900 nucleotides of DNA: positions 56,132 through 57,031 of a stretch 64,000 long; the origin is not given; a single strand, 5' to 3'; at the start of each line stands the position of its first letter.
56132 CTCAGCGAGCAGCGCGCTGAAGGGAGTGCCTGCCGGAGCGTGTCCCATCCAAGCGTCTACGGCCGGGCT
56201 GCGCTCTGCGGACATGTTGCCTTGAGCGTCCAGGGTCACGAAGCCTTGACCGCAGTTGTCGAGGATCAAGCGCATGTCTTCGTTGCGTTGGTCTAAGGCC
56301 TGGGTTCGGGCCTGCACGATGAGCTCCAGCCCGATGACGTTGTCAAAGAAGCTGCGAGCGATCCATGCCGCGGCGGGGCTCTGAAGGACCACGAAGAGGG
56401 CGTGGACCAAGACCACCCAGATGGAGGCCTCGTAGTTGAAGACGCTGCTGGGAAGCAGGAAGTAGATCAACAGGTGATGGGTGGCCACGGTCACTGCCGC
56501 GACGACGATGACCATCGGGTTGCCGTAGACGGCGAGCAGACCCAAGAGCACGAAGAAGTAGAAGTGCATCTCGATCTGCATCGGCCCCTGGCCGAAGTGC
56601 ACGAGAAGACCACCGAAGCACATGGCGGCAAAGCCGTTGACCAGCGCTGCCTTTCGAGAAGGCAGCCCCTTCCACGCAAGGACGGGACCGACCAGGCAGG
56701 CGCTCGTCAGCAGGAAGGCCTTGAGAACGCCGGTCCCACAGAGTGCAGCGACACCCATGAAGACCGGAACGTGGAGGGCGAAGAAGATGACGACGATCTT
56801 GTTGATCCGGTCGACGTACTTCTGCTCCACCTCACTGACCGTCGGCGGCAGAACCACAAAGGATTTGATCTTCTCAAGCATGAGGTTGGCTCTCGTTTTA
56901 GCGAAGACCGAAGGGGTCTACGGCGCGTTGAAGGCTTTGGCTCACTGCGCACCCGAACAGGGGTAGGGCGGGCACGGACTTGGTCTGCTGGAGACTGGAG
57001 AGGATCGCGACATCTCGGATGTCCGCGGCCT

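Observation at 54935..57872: Three-gene signalling module: CheY + membrane CxC thioredoxin-like protein + membrane-bound CheA-like kinase lacking CheW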

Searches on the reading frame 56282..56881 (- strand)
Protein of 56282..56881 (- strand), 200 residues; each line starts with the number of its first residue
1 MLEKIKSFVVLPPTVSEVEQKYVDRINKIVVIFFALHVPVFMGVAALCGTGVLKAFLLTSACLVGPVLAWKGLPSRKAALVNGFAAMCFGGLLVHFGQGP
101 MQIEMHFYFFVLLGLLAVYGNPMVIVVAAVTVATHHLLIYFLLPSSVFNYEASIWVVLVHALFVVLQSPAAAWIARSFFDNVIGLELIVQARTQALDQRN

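Call 30: search_protein_representatives(alignment_id=A2)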
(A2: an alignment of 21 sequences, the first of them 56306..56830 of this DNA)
Query: 21 sequences, 175 profile positions. Proteins with E-value up to 0.001 (for the whole library): 4269; up to 1e-10: 998; up to 1e-30: 204. The best 150 are listed.
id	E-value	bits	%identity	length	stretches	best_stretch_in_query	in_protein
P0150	1.3e-83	295.6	-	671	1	1-175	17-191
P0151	2.0e-83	295.0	-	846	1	1-175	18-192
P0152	7.9e-83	293.0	-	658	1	1-174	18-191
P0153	8.0e-83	293.0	-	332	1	1-175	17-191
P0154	8.7e-83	292.9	-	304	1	1-175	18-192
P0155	3.2e-82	291.0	-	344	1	1-174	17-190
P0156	4.7e-82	290.5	-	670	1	1-174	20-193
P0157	9.4e-82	289.5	-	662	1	1-175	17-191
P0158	2.0e-81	288.5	-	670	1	1-174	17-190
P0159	2.7e-81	288.0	-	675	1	1-174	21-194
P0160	5.9e-81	286.9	-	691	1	1-174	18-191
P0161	5.9e-81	286.9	-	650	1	1-174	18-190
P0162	2.7e-80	284.8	-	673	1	1-174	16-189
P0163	3.1e-80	284.6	-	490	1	1-174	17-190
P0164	3.4e-80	284.5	-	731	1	1-174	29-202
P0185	1.3e-75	269.5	-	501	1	1-174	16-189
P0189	5.6e-75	267.5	-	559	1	1-174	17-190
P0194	2.4e-73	262.2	-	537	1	1-165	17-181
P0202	9.6e-72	256.9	-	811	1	19-174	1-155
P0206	5.2e-71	254.6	-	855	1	1-174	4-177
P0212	1.5e-69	249.8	-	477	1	1-172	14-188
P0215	1.5e-68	246.6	-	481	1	1-170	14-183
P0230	8.9e-64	231.0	-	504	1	1-169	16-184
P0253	1.3e-50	188.1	-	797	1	2-174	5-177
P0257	6.4e-50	185.9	-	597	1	64-174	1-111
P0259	4.9e-45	170.0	-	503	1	4-168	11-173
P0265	6.4e-42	159.8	-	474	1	3-166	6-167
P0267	8.8e-41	156.1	-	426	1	1-168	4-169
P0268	2.7e-40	154.5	-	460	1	1-163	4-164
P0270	4.0e-40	154.0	-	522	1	1-162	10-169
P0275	8.7e-39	149.6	-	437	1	1-162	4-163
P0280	8.8e-38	146.3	-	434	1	2-162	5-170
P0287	1.2e-36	142.7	-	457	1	1-162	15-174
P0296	3.1e-35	138.1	-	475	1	4-174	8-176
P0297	3.3e-35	138.0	-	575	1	1-166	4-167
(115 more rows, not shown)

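Call 31: search_protein_families(library=pfam, proteins=[P0151, P0206, P0253, P0259, P0265, P0267, P0270, P0297, P0280, P0296], max_evalue=0.001)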
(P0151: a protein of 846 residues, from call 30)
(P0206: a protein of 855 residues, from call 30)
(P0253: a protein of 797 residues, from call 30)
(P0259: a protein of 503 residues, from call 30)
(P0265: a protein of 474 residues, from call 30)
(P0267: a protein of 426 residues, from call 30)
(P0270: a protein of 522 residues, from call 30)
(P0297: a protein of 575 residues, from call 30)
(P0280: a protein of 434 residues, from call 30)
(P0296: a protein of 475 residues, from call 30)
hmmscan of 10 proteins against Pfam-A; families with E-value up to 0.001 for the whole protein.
P0151 (846 aa): 2 families
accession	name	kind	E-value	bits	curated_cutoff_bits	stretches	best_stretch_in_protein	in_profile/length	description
PF02518.31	HATPase_c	-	6e-15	56.1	26.4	1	521-651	7-110/111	Histidine kinase-, DNA gyrase B-, and HSP90-like ATPase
PF01627.28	Hpt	-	2e-11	44.4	24.6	1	345-419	5-77/84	Hpt domain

P0206 (855 aa): 3 families
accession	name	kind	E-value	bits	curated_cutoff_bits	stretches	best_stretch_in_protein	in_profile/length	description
PF02518.31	HATPase_c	-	1.2e-10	42.2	26.4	1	504-634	6-109/111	Histidine kinase-, DNA gyrase B-, and HSP90-like ATPase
PF13690.11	CheX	-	1.1e-07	32.3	27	1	713-801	2-85/94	Chemotaxis phosphatase CheX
PF01627.28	Hpt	-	1.3e-07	32.2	24.6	1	335-400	5-72/84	Hpt domain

P0253 (797 aa): 3 families
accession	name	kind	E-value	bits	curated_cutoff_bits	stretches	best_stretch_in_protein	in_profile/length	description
PF02518.31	HATPase_c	-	1.4e-30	106.4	26.4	1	432-542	1-110/111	Histidine kinase-, DNA gyrase B-, and HSP90-like ATPase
PF00512.31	HisKA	-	2.1e-22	79.4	26.9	1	320-385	1-66/66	His Kinase A (phospho-acceptor) domain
PF00072.30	Response_reg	-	2.6e-22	79.5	30.2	1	671-784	1-110/111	Response regulator receiver domain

P0259 (503 aa): 1 family
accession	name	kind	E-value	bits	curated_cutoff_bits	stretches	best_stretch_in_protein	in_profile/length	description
PF00015.26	MCPsignal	-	1.3e-37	129.8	34.6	1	271-422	20-171/172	Methyl-accepting chemotaxis protein (MCP) signalling domain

P0265 (474 aa): 1 family
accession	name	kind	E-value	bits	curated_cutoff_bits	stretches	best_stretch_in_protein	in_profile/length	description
PF00015.26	MCPsignal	-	2e-43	148.7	34.6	1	235-390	2-171/172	Methyl-accepting chemotaxis protein (MCP) signalling domain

P0267 (426 aa): 1 family
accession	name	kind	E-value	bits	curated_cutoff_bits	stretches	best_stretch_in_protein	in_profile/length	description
PF00015.26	MCPsignal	-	3.8e-47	160.8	34.6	1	234-388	1-169/172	Methyl-accepting chemotaxis protein (MCP) signalling domain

P0270 (522 aa): 1 family
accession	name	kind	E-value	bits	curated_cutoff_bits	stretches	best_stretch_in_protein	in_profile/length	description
PF00015.26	MCPsignal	-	1.7e-32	113.1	34.6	1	275-438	15-170/172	Methyl-accepting chemotaxis protein (MCP) signalling domain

P0297 (575 aa): 2 families
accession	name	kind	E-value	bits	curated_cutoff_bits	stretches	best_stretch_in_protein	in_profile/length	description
PF00015.26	MCPsignal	-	1.9e-33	116.1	34.6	1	381-543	4-166/172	Methyl-accepting chemotaxis protein (MCP) signalling domain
PF00672.30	HAMP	-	4.4e-12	46.6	25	1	178-218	13-53/53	HAMP domain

P0280 (434 aa): 1 family
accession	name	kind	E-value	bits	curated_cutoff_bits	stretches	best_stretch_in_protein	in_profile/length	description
PF00015.26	MCPsignal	-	2.8e-36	125.4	34.6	1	242-398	2-172/172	Methyl-accepting chemotaxis protein (MCP) signalling domain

P0296 (475 aa): 3 families
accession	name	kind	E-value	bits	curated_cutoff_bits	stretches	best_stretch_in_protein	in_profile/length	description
PF00015.26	MCPsignal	-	3e-28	99.2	34.6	1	260-432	9-169/172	Methyl-accepting chemotaxis protein (MCP) signalling domain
PF04108.17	ATG17_like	-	0.00023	21.2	43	0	343-466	121-258/355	Autophagy protein ATG17-like domain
PF14523.12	Syntaxin_2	-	0.00067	20.1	26.5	0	184-285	25-113/134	Syntaxin-like protein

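Call 34: find_encoding_contigs(protein=P0267, flank=5000, max_places=4)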
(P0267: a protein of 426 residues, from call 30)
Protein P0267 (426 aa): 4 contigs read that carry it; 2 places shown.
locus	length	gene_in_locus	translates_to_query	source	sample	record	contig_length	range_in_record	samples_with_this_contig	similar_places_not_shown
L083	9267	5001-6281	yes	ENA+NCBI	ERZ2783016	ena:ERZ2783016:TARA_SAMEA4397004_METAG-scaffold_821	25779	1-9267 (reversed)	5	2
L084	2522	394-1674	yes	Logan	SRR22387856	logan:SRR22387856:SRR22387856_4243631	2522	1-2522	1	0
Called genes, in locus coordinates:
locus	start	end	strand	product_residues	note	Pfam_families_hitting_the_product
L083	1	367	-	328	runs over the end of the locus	PF00490:ALAD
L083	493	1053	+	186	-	-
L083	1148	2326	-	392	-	-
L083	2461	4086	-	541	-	-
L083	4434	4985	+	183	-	-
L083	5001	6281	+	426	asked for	PF00015:MCPsignal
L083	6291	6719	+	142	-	PF02367:TsaE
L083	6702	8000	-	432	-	-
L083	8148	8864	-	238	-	-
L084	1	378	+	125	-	?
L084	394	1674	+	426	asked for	PF00015:MCPsignal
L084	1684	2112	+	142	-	PF02367:TsaE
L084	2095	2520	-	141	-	?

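Call 37: find_encoding_contigs(protein=P0253, flank=5000, max_places=3)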
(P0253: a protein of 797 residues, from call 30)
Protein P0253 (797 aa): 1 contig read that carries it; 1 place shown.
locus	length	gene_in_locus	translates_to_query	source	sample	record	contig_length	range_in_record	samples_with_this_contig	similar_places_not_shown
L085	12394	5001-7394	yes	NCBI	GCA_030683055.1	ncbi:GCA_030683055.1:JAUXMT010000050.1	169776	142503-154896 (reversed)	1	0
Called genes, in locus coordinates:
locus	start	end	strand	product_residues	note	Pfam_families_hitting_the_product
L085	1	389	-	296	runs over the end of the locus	PF00892:EamA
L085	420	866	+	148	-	PF10604:Polyketide_cyc2, PF08327:AHSA1 (weak)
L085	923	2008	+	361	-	PF01704:UDPGP, PF12804:NTP_transf_3 (weak)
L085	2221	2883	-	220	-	PF04402:SIMPL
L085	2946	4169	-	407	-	PF19519:DUF6051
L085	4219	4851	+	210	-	PF00440:TetR_N, PF17932:TetR_C_24 (weak)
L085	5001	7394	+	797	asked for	PF00512:HisKA, PF02518:HATPase_c, PF00072:Response_reg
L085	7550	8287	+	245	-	PF00481:PP2C, PF13672:PP2C_2, PF07228:SpoIIE (faint)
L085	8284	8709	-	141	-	-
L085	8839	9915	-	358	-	PF00724:Oxidored_FMN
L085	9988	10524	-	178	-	-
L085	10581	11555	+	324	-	PF00296:Bac_luciferase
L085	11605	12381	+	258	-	-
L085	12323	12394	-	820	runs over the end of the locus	PF00723:Glyco_hydro_15 (weak)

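Call 38: find_encoding_contigs(protein=P0259, flank=5000, max_places=3)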
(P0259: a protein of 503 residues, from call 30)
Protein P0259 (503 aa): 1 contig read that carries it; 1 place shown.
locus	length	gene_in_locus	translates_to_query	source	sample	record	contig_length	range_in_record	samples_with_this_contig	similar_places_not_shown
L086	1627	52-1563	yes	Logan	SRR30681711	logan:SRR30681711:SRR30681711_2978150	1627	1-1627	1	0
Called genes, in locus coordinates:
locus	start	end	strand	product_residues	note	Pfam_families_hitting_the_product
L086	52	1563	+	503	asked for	PF00015:MCPsignal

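Call 45: find_related_loci(query=A5, collection=metagenome_contigs, flank=4000)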
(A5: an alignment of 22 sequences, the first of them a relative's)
Query A5 (426 aa) in metagenome_contigs; peptide patterns used: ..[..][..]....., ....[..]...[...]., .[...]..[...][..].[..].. (x = any residue, [..] = any of these).
598 stretches matched a pattern (row limit reached: there are more); 591 encode a relative of the query (tblastn E <= 1e-3); the best 80 are kept; 80 distinct loci.
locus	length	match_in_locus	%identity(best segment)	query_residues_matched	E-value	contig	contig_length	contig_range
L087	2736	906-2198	35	8-422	2e-63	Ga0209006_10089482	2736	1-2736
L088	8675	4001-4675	50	195-419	1e-57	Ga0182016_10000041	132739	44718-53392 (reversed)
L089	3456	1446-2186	45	173-419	2e-57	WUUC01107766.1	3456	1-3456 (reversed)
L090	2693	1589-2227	50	183-395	1e-55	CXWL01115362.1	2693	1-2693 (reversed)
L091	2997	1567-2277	45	159-395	1e-55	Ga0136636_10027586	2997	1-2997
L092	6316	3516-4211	46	184-415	6e-55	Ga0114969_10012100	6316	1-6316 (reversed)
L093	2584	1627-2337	44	183-419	4e-55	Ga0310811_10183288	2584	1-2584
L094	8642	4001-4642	48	184-397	1e-54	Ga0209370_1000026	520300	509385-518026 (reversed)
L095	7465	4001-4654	47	198-415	1e-54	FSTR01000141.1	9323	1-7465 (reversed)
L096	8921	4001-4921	39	123-415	5e-54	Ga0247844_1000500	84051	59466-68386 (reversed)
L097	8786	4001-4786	43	128-405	3e-54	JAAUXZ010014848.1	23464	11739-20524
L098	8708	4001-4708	46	184-419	5e-54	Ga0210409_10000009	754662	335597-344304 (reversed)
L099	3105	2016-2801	40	159-420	4e-54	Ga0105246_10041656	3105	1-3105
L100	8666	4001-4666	47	198-419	8e-54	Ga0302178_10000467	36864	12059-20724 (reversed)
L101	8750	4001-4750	40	168-420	6e-54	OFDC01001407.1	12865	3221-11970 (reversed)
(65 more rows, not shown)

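Call 48: find_encoding_contigs(protein=P0265, flank=4000, max_places=2)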
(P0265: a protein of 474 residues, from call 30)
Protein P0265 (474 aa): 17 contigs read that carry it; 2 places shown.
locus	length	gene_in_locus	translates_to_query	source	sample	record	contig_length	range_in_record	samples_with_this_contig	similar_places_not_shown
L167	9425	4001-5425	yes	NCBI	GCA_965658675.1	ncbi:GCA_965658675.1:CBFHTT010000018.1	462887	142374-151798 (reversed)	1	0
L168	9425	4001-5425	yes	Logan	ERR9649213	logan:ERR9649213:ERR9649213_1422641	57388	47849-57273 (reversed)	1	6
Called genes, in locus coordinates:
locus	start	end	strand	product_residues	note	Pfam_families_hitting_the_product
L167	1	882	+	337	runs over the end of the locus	PF03951:Gln-synt_N, PF00120:Gln-synt_C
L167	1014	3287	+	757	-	PF00890:FAD_binding_2 (weak), PF07992:Pyr_redox_2 (weak), PF12831:FAD_oxidored, PF13450:NAD_binding_8 (weak), PF12831:FAD_oxidored, PF25275:Golvesin_C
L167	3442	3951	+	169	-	-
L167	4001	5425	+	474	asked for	PF00015:MCPsignal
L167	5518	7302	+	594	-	PF19993:DO-GTPase2 (faint)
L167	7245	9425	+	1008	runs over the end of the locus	-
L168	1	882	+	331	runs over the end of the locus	?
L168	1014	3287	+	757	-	PF00890:FAD_binding_2 (weak), PF07992:Pyr_redox_2 (weak), PF12831:FAD_oxidored, PF13450:NAD_binding_8 (weak), PF12831:FAD_oxidored, PF25275:Golvesin_C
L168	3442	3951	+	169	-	-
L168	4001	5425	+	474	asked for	PF00015:MCPsignal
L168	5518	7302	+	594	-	PF19993:DO-GTPase2 (faint)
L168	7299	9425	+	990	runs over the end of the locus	-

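Call 49: find_encoding_contigs(protein=P0270, flank=4000, max_places=2)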
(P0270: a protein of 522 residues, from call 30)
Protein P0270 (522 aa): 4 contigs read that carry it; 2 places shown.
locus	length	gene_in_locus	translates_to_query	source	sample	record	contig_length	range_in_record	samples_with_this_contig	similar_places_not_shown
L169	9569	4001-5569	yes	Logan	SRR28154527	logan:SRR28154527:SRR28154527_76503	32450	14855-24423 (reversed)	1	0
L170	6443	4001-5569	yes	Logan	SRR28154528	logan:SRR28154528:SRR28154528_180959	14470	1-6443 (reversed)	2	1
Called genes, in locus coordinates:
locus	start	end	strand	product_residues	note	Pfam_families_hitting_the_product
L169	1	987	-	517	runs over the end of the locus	PF07642:BBP2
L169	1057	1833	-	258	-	PF00089:Trypsin, PF13365:Trypsin_2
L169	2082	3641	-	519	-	-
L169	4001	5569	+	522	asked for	PF00015:MCPsignal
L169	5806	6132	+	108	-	-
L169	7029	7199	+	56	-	-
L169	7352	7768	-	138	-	PF01451:LMWPc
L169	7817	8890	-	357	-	PF01758:SBF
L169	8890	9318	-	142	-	PF00903:Glyoxalase, PF13669:Glyoxalase_4 (faint), PF18029:Glyoxalase_6 (weak)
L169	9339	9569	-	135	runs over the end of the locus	PF00376:MerR, PF13411:MerR_1, PF09278:MerR-DNA-bind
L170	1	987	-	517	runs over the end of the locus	PF07642:BBP2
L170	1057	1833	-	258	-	PF00089:Trypsin, PF13365:Trypsin_2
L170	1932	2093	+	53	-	-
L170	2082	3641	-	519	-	-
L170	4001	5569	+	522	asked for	PF00015:MCPsignal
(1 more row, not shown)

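Call 50: find_encoding_contigs(protein=P0297, flank=4000, max_places=2)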
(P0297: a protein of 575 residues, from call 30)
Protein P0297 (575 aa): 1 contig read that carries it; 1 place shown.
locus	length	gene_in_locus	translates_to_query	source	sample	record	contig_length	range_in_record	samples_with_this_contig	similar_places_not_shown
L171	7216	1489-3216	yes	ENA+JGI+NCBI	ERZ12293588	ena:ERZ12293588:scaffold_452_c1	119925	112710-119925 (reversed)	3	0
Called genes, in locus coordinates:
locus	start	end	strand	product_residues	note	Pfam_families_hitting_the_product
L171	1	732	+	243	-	?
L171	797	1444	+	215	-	PF20029:DUF6436 (faint)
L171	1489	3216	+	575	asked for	PF00672:HAMP (weak), PF00015:MCPsignal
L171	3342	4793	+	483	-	PF00015:MCPsignal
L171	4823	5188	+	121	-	PF00072:Response_reg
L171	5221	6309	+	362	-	PF00072:Response_reg, PF01339:CheB_methylest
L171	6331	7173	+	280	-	PF03705:CheR_N, PF01739:CheR, PF08242:Methyltransf_12 (faint), PF08241:Methyltransf_11 (faint), PF13649:Methyltransf_25 (faint)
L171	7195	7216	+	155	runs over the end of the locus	PF13690:CheX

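Call 51: find_encoding_contigs(protein=P0280, flank=4000, max_places=2)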
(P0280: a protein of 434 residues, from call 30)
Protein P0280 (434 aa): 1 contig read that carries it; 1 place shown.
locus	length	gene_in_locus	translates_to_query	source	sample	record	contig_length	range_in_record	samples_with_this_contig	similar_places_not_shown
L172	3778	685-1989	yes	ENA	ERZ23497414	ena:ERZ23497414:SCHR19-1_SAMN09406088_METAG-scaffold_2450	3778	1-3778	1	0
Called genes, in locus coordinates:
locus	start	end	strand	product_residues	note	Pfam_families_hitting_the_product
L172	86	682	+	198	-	-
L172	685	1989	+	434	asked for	PF00015:MCPsignal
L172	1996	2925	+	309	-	PF13370:Fer4_13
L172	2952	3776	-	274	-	?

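Call 53: predict_structure(alignment_id=A4)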
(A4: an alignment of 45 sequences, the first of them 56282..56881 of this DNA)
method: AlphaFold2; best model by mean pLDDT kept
length: 200 residues; sequences in the alignment: 45
mean_pLDDT: 91.6   pTM: 0.83
mean pLDDT of the five models: 91.6, 91.3, 89.6, 86.1, 85.2
residues with pLDDT >= 90: 140; 70-90: 52; 50-70: 8; < 50: 0
segments of 3 or more residues with pLDDT < 50: none
pLDDT, mean of each block of 10 residues (from residue 1): 64 84 97 98 97 98 98 98 98 95 93 94 95 93 89 89 89 86 84 91
secondary structure, 60 per line:
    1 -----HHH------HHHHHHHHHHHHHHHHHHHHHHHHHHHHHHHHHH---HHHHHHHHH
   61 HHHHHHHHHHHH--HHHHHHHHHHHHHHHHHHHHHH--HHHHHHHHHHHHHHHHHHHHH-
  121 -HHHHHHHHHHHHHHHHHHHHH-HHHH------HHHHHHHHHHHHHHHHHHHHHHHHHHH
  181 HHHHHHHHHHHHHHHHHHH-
elements in order: H15-48 H52-72 H75-96 H99-119 H122-142 H144-147 H154-199

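Call 58: fold_search(model_id=the predicted structure, library=pdb)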
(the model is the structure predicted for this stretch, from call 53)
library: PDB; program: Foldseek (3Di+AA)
matches with E <= 10: 125; with E <= 0.001: 0
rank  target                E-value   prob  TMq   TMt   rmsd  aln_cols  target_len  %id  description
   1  8wcn_A                6.8e-01  0.44  0.33  0.22  10.4       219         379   16  Cryo-EM structure of PAO1-ImcA with GMPCPP (released 2024-03-13)
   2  5vju                  1.3e+00  0.18  0.24  0.24  20.6       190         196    9  De Novo Photosynthetic Reaction Center Protein Variant Equipped with His-Tyr H-bond, Heme B, and Cd(II) ions (released 2018-04-25)
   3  4f7r_B                1.7e+00  0.21  0.29  0.25  18.1       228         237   10  Crystal structure of 14-3-3 protein from Giardia intestinalis (released 2013-05-22)
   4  8dgp_B                1.8e+00  0.20  0.27  0.25  14.1       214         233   10  14-3-3 epsilon bound to phosphorylated PEAK3 (pS69) peptide (released 2023-06-07)
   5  8dgp_C                2.4e+00  0.16  0.27  0.24  13.3       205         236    9  14-3-3 epsilon bound to phosphorylated PEAK3 (pS69) peptide (released 2023-06-07)
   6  2o98_B                2.4e+00  0.15  0.26  0.23  14.3       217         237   10  Structure of the 14-3-3 / H+-ATPase plant complex (released 2007-04-03)
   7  3c1h                  2.4e+00  0.08  0.18  0.12  10.6       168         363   16  Substrate binding, deprotonation and selectivity at the periplasmic entrance of the E. coli ammonia channel AmtB (released 2008-03-18)
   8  8qt5_D                2.5e+00  0.13  0.27  0.24  17.9       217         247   10  Crystal structure of Arabidopsis thaliana 14-3-3 isoform lambda in complex with a phosphopeptide from the transcriptio (released 2023-10-25)
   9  4wyv_A                2.5e+00  0.10  0.21  0.20  17.2       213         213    8  Crystal Structure of Human Translin in Open Conformation (released 2014-11-26)
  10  3kkd_C                2.6e+00  0.08  0.19  0.18  20.2       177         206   14  Structure of a putative tetr transcriptional regulator (pa3699) from pseudomonas aeruginosa pa01 (released 2009-12-15)
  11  7nxt_A                2.8e+00  0.16  0.28  0.26  13.5       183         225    9  14-3-3 sigma with RelA/p65 binding site pS45 and covalently bound TCF521-183 (released 2021-06-09)
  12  8dgp_A                3.0e+00  0.14  0.27  0.24  13.5       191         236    8  14-3-3 epsilon bound to phosphorylated PEAK3 (pS69) peptide (released 2023-06-07)
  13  5by9_D                3.1e+00  0.14  0.28  0.25  18.9       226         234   11  The crystal structure of polyglycilated 14-3-3 protein from Giardia intestinalis (released 2016-04-27)
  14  6gkf_B                3.1e+00  0.12  0.26  0.24  12.6       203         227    9  Structure of 14-3-3 gamma in complex with caspase-2 14-3-3 binding motif Ser139 (released 2018-10-17)
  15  5by9_B                3.3e+00  0.14  0.29  0.26  17.8       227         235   11  The crystal structure of polyglycilated 14-3-3 protein from Giardia intestinalis (released 2016-04-27)
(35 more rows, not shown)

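Call 59: list_cluster_members(proteins=[P0265, P0267, P0270, P0297, P0296, P0253, P0206, P0268, P0275, P0287])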
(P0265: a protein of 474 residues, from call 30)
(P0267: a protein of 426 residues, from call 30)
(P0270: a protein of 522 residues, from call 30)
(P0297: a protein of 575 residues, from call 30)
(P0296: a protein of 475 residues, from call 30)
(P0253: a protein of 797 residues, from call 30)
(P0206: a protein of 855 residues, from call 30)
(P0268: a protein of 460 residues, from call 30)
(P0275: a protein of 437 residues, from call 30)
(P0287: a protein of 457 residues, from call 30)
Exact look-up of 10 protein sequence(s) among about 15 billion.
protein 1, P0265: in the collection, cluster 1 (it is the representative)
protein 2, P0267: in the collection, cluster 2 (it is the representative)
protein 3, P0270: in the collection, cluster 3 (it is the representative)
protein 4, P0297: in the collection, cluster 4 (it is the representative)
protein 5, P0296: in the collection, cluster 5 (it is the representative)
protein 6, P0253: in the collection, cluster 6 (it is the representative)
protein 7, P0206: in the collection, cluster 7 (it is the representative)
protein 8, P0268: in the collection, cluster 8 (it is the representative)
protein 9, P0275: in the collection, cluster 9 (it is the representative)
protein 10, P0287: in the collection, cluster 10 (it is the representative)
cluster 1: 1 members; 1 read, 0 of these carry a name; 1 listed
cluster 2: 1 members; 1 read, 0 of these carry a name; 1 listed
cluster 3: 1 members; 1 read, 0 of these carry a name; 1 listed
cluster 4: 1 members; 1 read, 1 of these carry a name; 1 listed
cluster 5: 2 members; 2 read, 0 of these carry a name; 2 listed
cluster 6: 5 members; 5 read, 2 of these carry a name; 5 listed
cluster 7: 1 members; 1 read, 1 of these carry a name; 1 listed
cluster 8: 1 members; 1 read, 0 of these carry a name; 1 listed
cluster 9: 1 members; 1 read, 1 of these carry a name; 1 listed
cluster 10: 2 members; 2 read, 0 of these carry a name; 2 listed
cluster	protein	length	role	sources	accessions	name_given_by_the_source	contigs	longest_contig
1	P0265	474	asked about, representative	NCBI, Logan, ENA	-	-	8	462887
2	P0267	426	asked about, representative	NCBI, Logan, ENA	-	-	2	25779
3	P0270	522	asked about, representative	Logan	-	-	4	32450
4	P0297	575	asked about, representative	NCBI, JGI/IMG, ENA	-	methyl-accepting chemotaxis protein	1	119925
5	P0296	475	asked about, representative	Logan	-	-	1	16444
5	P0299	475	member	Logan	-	-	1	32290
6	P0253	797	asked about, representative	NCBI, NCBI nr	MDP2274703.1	MAG: ATP-binding protein [Archangium sp.] | ATP-binding protein [Archangium sp.]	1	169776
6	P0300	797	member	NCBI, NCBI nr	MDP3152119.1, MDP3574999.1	MAG: ATP-binding protein [Archangium sp.] | ATP-binding protein [Archangium sp.]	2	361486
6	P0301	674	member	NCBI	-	-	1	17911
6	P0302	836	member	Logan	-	-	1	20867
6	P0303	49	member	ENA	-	-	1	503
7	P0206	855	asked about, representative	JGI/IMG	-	two-component system chemotaxis sensor kinase CheA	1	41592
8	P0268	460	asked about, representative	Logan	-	-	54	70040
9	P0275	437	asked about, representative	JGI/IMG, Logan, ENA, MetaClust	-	\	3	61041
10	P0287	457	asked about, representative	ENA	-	-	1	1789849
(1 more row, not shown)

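Call 62: search_solved_structures(query=A4, max_evalue=10, show_alignments=2)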
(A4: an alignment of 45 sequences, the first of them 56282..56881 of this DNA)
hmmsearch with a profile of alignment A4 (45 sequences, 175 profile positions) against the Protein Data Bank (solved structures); distinct sequences matched with E-value up to 10: 0.

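Call 63: find_homologous_proteins(query=P0267, region=1-165, max_evalue=0.01)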
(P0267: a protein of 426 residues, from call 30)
Query P0267, residues 1-165 (165 aa): 190 proteins with E <= 0.01 among 8000 candidates; the best 120 are listed.
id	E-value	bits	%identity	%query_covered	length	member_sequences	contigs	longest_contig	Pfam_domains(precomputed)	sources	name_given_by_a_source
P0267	7.7e-93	327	100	100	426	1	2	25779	PF00015.27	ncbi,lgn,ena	-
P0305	2.1e-92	325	100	99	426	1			PF00015.27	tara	tara:strand:- start:2709 stop:3989 length:1281 start_codon:yes stop_codon:yes gene_type:complete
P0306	4.7e-84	298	87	100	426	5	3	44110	PF00015.27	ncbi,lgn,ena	-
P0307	3.0e-82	292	84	100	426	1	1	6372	PF00015.27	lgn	-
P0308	3.6e-81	289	83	100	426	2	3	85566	PF00015.27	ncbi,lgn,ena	-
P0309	3.7e-81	289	84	100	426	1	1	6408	PF00015.27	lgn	-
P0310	7.2e-81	288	84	100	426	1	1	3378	PF00015.27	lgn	-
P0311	1.3e-80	287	83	100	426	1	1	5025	PF00015.27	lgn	-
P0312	5.0e-79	282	82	100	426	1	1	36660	PF00015.27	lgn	-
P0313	6.1e-79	282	82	100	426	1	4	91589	PF00015.27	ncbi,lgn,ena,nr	ncbi:MAG: hypothetical protein JNM24_17180 [Bdellovibrionaceae bacterium]|nr:hypothetical protein [P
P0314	1.6e-78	280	82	99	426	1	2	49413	PF00015.27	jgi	-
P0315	7.3e-54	200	58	99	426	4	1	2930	PF00015.27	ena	-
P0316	3.5e-51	191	56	99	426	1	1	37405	PF00015.27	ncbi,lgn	ncbi:MAG: methyl-accepting chemotaxis protein [Bdellovibrionia bacterium]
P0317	7.3e-49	184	57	99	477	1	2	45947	PF00015.27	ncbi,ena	-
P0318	1.6e-48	183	52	99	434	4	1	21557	PF00015.27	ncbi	-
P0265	2.7e-36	143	49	100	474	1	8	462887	PF00015.27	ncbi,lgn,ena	-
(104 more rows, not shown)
